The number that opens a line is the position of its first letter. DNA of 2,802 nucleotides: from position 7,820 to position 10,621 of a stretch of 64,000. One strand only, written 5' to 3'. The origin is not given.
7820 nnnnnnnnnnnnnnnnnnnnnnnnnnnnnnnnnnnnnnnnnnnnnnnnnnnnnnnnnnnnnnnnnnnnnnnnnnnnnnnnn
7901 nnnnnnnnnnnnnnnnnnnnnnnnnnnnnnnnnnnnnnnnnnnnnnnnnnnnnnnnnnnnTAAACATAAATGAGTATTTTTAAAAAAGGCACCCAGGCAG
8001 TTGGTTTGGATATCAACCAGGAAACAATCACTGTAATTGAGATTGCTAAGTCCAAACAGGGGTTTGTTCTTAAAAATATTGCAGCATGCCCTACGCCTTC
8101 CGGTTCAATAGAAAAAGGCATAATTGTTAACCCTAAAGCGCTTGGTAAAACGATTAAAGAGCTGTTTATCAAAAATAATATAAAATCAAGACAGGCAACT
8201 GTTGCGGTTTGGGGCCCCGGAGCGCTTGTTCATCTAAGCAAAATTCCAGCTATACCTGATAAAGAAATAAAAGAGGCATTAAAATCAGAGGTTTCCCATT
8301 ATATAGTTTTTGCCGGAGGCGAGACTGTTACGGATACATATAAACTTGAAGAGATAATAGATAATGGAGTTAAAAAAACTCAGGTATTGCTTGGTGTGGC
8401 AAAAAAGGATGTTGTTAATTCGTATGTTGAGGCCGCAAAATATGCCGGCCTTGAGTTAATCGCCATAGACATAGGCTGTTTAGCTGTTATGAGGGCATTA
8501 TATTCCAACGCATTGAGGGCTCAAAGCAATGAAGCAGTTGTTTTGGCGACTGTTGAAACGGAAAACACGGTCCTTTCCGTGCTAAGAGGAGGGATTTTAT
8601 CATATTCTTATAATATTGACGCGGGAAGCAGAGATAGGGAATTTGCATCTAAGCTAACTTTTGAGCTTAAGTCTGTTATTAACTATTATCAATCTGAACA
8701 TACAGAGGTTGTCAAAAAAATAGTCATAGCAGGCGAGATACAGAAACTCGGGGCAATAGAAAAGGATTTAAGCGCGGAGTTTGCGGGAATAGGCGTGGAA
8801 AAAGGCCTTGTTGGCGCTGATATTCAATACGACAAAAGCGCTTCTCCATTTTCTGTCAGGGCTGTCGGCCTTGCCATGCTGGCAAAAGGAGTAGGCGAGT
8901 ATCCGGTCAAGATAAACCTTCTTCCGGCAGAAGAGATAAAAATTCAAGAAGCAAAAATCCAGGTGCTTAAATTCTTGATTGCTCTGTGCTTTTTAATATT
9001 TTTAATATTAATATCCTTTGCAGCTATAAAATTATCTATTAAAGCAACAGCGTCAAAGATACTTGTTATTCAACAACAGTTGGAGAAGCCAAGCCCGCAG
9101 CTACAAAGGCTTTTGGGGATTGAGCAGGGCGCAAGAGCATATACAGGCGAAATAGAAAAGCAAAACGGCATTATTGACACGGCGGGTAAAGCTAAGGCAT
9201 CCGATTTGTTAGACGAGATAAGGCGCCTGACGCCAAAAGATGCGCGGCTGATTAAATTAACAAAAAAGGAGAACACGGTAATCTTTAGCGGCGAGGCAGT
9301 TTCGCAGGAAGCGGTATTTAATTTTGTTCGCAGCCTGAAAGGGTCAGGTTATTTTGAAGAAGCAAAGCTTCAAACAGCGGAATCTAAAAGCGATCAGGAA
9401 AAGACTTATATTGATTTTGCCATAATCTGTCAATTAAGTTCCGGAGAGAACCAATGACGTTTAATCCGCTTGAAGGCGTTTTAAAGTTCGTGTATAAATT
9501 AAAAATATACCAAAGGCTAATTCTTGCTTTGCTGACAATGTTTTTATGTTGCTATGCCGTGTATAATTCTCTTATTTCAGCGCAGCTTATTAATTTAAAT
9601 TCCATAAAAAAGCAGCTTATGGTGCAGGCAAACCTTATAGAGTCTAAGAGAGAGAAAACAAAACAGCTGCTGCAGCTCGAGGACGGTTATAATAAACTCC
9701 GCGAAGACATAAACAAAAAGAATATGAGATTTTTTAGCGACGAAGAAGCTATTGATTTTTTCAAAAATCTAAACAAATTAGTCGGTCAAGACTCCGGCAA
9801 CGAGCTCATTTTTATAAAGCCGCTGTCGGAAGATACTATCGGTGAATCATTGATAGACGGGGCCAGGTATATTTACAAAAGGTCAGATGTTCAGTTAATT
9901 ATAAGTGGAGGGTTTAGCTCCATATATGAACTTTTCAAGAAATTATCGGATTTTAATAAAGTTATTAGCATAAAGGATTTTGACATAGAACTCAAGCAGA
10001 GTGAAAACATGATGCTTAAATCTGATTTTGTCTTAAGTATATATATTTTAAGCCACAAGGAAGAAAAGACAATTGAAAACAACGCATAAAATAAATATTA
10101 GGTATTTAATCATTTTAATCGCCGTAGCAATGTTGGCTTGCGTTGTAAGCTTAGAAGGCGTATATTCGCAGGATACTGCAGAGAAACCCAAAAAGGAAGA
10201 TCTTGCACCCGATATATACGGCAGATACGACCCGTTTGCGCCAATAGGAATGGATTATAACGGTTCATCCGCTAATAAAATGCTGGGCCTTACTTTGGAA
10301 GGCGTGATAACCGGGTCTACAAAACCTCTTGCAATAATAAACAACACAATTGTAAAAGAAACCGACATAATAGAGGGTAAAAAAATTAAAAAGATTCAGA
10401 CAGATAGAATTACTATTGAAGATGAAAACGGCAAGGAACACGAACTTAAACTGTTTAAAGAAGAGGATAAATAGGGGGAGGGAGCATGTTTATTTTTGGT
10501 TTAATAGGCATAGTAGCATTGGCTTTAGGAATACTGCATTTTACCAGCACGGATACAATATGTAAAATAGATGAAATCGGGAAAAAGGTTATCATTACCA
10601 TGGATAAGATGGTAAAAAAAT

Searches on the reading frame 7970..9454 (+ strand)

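Call 3: search_protein_families(library=pfam, proteins=[window:7970-9454:+], max_evalue=0.1)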
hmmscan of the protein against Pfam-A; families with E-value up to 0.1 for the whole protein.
window:7970-9454:+ (495 aa): 2 families
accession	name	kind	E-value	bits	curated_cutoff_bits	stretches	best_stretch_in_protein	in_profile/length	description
PF11104.14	PilM_2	-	9.4e-20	71.2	27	1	12-213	1-205/340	Type IV pilus assembly protein PilM;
PF05137.18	PilN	-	4.5e-13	49.5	22.8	1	413-489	2-78/78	Fimbrial assembly protein (PilN)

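Call 4: search_protein_families(library=ncbifam, proteins=[window:7970-9454:+], max_evalue=0.1)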
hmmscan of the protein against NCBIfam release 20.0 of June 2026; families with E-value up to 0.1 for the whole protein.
window:7970-9454:+ (495 aa): 3 families
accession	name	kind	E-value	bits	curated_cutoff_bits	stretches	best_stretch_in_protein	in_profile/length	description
TIGR01175.1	pilM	subfamily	2.8e-35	122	133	1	9-234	4-234/348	type IV pilus assembly protein PilM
NF045709.1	Amuc_1101_fam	equivalog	7.5e-07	28.3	650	1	10-180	7-172/608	Amuc_1101 family PilM-like pilus complex protein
NF006909.0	PRK09400.1-4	equivalog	0.067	13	86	0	125-167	3-45/61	preprotein translocase subunit SecE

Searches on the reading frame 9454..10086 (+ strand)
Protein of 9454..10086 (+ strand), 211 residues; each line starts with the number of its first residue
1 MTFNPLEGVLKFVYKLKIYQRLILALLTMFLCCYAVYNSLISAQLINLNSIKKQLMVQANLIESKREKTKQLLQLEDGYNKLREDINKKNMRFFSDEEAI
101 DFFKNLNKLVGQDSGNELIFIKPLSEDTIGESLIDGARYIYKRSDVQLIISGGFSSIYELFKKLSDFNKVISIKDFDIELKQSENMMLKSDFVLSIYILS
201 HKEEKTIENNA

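Call 3: search_protein_families(library=pfam, proteins=[window:9454-10086:+], max_evalue=0.1)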
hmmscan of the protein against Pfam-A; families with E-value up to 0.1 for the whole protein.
window:9454-10086:+ (211 aa): 1 family
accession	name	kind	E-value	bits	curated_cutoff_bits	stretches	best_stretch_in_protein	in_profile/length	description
PF04350.18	PilO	-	4.8e-07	30.5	22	1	51-197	4-141/145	Pilus assembly protein, PilO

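Call 4: search_protein_families(library=ncbifam, proteins=[window:9454-10086:+], max_evalue=0.1)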
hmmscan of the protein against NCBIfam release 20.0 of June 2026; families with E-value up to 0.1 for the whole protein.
window:9454-10086:+ (211 aa): 0 families

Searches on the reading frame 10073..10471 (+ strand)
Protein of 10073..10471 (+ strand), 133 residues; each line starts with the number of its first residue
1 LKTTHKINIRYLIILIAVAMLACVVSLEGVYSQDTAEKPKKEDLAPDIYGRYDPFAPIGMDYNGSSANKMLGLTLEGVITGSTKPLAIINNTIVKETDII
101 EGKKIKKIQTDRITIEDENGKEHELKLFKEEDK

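Call 3: search_protein_families(library=pfam, proteins=[window:10073-10471:+], max_evalue=0.1)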
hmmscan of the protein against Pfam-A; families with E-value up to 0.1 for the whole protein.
window:10073-10471:+ (133 aa): 3 families
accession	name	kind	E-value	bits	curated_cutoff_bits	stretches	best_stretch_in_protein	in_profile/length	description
PF11356.14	T2SSC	-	0.0015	18.8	27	1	70-126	77-140/141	Type II secretion system protein C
PF24123.1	Myosin_VII_N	-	0.0097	16.4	27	1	97-126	16-45/53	Myosin VII N-terminal beta barrel domain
PF23862.1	CdsD_C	-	0.061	13.8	27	1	86-118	17-49/56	CdsD C-terminal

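Call 4: search_protein_families(library=ncbifam, proteins=[window:10073-10471:+], max_evalue=0.1)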
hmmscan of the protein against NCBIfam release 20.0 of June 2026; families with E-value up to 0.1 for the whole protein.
window:10073-10471:+ (133 aa): 0 families
